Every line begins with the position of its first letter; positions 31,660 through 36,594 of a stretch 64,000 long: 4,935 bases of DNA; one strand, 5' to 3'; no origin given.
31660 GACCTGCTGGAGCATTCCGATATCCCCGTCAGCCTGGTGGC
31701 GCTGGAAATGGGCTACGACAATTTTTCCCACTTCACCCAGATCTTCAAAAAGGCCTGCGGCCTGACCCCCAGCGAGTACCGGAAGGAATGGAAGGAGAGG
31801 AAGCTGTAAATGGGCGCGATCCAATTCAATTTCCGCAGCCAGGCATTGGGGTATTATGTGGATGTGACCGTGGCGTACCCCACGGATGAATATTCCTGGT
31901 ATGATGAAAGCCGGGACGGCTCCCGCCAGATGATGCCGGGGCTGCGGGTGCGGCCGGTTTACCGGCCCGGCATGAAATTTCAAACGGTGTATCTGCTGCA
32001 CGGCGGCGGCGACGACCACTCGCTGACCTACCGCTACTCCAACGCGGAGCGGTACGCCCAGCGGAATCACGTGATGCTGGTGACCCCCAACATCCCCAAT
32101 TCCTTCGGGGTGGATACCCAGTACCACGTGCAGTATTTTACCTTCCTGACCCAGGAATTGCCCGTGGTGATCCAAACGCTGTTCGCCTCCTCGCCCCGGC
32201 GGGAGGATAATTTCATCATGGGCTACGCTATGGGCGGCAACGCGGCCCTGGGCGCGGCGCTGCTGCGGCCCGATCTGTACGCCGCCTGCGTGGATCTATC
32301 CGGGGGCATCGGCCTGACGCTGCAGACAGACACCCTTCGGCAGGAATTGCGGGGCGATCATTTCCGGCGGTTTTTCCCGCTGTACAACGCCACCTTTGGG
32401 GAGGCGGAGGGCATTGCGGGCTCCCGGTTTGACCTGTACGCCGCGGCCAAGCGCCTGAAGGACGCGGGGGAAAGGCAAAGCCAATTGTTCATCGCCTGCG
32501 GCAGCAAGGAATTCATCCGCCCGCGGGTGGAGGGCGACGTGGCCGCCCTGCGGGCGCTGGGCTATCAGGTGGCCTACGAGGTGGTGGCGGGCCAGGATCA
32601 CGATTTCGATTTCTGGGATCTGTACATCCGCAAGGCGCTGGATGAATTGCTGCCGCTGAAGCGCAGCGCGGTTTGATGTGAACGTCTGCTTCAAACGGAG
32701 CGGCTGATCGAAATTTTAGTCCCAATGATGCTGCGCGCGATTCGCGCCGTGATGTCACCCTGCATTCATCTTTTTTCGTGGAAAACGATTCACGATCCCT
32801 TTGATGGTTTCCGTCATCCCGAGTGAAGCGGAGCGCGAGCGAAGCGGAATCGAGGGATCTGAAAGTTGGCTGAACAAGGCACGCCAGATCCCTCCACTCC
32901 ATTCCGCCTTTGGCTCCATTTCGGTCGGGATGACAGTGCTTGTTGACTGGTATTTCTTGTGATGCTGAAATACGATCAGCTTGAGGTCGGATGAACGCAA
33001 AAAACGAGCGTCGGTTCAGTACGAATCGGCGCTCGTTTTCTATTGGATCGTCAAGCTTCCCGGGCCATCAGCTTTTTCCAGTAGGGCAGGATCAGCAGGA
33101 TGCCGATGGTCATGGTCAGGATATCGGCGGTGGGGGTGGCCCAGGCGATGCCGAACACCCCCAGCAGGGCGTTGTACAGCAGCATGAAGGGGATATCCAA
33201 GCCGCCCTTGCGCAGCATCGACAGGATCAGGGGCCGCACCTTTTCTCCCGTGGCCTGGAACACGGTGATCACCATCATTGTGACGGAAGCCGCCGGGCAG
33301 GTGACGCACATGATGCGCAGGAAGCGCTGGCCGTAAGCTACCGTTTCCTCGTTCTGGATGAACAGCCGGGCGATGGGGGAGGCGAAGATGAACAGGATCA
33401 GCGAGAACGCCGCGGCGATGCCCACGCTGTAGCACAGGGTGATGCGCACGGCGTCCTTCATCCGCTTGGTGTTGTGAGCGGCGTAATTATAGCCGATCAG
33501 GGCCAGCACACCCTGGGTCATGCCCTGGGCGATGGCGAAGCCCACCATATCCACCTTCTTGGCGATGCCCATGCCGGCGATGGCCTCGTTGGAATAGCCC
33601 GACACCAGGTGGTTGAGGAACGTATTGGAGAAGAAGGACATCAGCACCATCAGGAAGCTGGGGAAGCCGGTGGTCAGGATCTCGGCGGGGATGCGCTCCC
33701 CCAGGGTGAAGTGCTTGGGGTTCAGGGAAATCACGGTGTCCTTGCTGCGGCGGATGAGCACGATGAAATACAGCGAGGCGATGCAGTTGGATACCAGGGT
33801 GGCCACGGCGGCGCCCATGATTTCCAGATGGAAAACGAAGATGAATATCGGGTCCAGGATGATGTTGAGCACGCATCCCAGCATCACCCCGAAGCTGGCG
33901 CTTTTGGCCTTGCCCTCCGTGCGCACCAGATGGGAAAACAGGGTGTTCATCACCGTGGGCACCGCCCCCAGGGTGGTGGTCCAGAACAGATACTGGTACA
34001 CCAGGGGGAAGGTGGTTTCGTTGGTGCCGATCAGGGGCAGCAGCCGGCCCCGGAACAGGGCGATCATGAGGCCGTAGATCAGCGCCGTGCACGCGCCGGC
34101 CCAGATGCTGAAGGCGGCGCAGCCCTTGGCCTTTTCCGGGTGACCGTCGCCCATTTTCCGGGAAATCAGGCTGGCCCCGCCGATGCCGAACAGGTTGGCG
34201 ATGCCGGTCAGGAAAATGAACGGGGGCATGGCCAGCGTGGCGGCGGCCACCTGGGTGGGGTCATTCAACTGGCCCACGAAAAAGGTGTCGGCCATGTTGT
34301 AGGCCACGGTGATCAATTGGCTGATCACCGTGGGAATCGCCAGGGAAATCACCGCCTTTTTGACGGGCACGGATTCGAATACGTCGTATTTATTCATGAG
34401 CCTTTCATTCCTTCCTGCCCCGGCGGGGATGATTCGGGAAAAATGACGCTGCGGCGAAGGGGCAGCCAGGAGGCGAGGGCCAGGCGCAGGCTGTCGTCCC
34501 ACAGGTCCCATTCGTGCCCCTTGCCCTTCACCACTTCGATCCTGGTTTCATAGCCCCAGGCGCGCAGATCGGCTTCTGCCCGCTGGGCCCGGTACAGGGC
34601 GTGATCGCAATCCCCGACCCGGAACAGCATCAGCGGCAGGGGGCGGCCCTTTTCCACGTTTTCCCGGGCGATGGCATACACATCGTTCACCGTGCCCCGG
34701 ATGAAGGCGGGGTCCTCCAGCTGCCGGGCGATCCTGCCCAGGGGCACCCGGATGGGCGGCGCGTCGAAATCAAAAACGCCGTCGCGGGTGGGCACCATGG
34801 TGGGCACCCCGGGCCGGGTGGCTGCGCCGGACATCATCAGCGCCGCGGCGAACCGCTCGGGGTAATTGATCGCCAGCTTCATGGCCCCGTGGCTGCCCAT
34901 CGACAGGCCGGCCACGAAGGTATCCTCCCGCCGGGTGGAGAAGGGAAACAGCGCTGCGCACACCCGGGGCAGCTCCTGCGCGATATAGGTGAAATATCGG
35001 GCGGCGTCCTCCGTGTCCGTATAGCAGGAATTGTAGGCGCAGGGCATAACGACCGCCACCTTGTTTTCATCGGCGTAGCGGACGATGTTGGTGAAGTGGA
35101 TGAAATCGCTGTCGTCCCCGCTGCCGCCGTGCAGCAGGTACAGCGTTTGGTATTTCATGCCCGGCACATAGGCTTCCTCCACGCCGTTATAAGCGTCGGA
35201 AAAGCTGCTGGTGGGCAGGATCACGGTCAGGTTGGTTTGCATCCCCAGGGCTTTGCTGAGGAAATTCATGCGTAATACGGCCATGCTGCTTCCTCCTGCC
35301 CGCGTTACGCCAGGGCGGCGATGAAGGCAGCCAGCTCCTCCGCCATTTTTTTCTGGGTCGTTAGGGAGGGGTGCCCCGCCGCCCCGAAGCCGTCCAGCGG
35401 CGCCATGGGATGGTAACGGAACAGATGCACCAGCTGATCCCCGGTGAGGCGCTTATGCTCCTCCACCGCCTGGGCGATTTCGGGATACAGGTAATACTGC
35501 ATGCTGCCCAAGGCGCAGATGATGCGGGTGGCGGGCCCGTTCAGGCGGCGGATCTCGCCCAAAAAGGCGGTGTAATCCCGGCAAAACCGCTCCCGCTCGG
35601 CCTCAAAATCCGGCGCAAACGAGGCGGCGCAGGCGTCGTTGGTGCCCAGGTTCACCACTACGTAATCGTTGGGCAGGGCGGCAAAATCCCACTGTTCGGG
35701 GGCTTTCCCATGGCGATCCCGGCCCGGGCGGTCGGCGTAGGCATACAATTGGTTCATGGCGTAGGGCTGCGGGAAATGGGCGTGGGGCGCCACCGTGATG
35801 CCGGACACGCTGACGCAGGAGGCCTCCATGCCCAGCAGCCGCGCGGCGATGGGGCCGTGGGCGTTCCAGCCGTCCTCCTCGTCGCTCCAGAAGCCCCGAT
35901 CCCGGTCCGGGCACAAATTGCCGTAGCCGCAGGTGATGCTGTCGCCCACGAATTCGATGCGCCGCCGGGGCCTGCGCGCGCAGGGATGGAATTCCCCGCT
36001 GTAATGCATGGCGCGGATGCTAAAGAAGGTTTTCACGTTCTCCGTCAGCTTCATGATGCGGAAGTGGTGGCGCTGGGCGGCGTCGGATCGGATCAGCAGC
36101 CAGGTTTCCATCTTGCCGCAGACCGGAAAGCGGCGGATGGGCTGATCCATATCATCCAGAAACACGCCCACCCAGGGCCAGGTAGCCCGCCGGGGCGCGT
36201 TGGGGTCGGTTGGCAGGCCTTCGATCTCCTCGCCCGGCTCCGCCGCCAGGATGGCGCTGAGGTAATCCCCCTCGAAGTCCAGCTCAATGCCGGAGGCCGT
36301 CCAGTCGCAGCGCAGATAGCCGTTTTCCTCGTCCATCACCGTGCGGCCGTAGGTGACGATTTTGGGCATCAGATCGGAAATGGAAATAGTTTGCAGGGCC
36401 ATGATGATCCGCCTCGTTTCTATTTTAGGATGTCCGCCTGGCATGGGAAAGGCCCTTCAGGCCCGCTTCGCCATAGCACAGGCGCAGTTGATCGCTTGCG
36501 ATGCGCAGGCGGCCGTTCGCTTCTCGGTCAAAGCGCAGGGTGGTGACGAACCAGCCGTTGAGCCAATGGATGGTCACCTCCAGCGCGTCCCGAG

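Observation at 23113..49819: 27-kb esterase-dominated sugar-utilisation locus with a single glycoside phosphorylase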

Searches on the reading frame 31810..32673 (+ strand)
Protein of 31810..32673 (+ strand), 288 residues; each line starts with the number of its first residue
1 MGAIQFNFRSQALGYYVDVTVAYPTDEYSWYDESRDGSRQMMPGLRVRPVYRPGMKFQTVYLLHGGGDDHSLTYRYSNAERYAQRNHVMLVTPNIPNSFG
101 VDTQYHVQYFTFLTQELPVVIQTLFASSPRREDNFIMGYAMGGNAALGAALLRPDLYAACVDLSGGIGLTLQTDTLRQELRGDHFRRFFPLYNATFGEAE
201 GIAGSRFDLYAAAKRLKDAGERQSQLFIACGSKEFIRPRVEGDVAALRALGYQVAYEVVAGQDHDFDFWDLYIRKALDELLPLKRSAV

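Call 4: search_protein_families(library=pfam, proteins=[window:31810-32673:+], max_evalue=0.001)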
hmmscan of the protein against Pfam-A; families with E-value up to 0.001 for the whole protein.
window:31810-32673:+ (288 aa): 2 families
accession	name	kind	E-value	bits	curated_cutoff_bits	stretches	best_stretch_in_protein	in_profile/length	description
PF00756.26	Esterase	-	2.6e-11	44.2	22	1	47-267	12-232/251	Putative esterase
PF02230.22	Abhydrolase_2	-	0.00059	20.2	23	0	58-167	15-140/217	Phospholipase/Carboxylesterase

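Call 10: search_protein_families(library=ncbifam, proteins=[window:31810-32673:+], max_evalue=0.001)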
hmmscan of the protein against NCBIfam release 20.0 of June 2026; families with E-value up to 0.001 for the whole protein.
window:31810-32673:+ (288 aa): 3 families
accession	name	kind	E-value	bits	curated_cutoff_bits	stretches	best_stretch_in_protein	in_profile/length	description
TIGR02821.1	fghA_ester_D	equivalog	2.1e-06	27.5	281.7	1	105-159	113-165/275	S-formylglutathione hydrolase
NF041944.1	Xylase_Ferestase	equivalog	3.5e-05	22.2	1200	0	214-275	628-687/694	bifunctional endo-1,4-beta-xylanase/feruloyl esterase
NF045632.1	hydroxlase_HsaD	equivalog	0.00011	21.3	400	1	58-171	35-142/290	4,5:9,10-diseco-3-hydroxy-5,9,17-trioxoandrosta-1(10),2-diene-4-oate hydrolase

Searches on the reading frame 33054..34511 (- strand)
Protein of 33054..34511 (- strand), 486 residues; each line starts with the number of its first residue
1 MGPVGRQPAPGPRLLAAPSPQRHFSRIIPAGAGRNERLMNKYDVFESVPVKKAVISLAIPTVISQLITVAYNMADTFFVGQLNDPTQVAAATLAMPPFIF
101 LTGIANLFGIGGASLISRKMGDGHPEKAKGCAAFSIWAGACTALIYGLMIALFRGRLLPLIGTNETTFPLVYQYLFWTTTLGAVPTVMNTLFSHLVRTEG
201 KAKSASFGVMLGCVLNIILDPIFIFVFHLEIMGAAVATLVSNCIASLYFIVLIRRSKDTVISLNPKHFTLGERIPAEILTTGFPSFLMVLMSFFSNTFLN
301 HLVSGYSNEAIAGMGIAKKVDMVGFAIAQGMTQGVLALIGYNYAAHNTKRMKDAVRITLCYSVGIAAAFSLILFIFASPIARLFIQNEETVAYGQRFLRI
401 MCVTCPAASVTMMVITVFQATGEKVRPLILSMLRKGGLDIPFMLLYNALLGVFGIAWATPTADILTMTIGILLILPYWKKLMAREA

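Call 4: search_protein_families(library=pfam, proteins=[window:33054-34511:-], max_evalue=0.001)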
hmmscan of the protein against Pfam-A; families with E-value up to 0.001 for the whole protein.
window:33054-34511:- (486 aa): 1 family
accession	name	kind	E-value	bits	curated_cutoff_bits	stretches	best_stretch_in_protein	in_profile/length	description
PF01554.23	MatE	-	7.3e-49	166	24.9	2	284-442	1-158/161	MatE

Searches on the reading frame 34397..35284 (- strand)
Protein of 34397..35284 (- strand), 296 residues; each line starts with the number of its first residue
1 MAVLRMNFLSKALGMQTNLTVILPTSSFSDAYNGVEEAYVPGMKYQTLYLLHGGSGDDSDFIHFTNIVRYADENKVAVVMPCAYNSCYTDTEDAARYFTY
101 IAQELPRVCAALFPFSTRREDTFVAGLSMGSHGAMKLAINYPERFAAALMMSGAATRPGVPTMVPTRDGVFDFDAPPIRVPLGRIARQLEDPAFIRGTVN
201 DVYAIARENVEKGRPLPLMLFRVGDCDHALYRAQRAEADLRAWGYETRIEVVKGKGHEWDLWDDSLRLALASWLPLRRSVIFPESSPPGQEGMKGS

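Call 4: search_protein_families(library=pfam, proteins=[window:34397-35284:-], max_evalue=0.001)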
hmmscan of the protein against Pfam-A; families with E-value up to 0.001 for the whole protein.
window:34397-35284:- (296 aa): 2 families
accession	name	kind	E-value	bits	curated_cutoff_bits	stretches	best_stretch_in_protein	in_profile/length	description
PF00756.26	Esterase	-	4.1e-16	59.9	22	1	38-155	17-150/251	Putative esterase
PF12146.15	Hydrolase_4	-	0.0005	19.9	27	1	118-161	74-116/239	Serine aminopeptidase, S33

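Call 10: search_protein_families(library=ncbifam, proteins=[window:34397-35284:-], max_evalue=0.001)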
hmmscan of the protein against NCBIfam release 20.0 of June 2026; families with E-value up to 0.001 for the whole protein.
window:34397-35284:- (296 aa): 5 families
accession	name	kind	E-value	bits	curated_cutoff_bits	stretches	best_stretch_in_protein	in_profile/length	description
NF050058.1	e_dPHAscl_type1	hypoth_equivalog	1.1e-11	44.7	150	1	50-157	27-141/276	extracellular catalytic domain type 1 short-chain-length polyhydroxyalkanoate depolymerase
TIGR02821.1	fghA_ester_D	equivalog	1.2e-09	38.2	281.7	1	96-147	116-165/275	S-formylglutathione hydrolase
NF007758.0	PRK10439.1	equivalog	1.7e-08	33.8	222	1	95-266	267-403/418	enterochelin esterase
NF045632.1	hydroxlase_HsaD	equivalog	3.8e-07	29.3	400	1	44-166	33-150/290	4,5:9,10-diseco-3-hydroxy-5,9,17-trioxoandrosta-1(10),2-diene-4-oate hydrolase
TIGR03695.1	menH_SHCHC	equivalog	0.00038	20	208.55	1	46-154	3-105/252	2-succinyl-6-hydroxy-2,4-cyclohexadiene-1-carboxylate synthase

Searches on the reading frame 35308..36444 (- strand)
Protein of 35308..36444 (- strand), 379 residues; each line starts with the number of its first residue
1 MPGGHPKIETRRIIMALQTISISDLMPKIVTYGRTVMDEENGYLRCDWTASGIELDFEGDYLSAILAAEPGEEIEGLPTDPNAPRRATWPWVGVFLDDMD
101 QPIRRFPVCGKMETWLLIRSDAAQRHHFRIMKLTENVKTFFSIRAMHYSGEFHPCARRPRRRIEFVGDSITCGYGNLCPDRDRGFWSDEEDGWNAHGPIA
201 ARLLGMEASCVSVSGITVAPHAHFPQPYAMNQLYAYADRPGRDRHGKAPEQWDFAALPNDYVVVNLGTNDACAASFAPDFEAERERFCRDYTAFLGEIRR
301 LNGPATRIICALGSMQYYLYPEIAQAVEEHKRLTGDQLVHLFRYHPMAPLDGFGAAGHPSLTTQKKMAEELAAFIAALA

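Call 4: search_protein_families(library=pfam, proteins=[window:35308-36444:-], max_evalue=0.001)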
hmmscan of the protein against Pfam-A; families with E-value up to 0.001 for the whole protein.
window:35308-36444:- (379 aa): 3 families
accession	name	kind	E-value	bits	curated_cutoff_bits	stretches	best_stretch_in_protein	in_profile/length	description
PF13472.12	Lipase_GDSL_2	-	1e-11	46.1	32.9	1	165-352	1-163/178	GDSL-like Lipase/Acylhydrolase family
PF00657.28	Lipase_GDSL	-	3.6e-09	37.5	23.6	1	163-371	1-208/208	GDSL-like Lipase/Acylhydrolase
PF17996.7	CE2_N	-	9e-07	29.4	27.9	1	33-141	3-91/108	Carbohydrate esterase 2 N-terminal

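Call 10: search_protein_families(library=ncbifam, proteins=[window:35308-36402:-], max_evalue=0.001)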
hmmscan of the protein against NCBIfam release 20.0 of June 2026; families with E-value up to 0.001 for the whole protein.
window:35308-36402:- (365 aa): 1 family
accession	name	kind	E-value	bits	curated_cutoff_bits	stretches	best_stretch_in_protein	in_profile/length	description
NF042969.1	AcxyGlmanDactase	equivalog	2.8e-14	52.8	500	1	77-363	49-319/323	bifunctional acetylxylan esterase/glucomannan deacetylase AxeC2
